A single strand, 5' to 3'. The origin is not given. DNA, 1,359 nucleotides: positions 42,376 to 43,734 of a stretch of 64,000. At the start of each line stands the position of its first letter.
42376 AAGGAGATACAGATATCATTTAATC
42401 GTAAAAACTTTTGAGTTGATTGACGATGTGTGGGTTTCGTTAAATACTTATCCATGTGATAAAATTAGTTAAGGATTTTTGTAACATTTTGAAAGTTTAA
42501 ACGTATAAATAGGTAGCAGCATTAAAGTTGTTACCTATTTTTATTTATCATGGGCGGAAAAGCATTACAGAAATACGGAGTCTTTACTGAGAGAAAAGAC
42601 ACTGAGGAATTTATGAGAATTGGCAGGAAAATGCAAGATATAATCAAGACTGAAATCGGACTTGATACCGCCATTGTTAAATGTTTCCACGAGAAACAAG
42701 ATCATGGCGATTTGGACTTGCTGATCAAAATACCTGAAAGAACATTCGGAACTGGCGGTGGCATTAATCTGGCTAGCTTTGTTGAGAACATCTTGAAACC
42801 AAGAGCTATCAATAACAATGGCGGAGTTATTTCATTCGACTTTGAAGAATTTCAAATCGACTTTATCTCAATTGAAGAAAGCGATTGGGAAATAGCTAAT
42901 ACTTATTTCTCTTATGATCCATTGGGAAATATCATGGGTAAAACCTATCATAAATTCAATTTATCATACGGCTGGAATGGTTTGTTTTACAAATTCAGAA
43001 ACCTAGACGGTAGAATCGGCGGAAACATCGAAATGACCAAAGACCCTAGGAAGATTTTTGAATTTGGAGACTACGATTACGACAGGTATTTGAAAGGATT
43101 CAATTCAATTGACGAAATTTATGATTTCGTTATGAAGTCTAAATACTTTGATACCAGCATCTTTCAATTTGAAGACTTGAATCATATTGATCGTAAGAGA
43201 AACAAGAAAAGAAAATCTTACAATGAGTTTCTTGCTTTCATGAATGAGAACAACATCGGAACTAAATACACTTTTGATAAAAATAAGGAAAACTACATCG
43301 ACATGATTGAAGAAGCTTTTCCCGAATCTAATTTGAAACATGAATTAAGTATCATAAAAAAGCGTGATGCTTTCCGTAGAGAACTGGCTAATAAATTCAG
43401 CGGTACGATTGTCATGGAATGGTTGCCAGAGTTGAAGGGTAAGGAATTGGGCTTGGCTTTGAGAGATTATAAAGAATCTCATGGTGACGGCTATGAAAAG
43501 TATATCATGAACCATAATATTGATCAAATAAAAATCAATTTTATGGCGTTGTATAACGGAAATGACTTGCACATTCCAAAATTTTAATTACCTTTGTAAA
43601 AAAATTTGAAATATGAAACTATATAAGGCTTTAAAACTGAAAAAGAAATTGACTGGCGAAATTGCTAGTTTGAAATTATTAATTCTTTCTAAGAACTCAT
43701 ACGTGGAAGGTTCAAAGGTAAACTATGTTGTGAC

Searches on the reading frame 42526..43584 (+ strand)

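Call 16: search_protein_families(library=pfam, proteins=[window:42526-43584:+], max_evalue=0.001)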
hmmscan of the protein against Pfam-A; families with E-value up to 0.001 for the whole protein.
window:42526-43584:+ (353 aa): 0 families

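Call 18: search_protein_families(library=phrogs, proteins=[window:42526-43584:+], max_evalue=0.001)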
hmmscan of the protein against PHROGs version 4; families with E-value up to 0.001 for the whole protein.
window:42526-43584:+ (353 aa): 1 family
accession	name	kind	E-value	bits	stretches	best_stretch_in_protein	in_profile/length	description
phrog_24943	-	DNA, RNA and nucleotide metabolism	1.9e-36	127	1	22-292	10-289/350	DNA polymerase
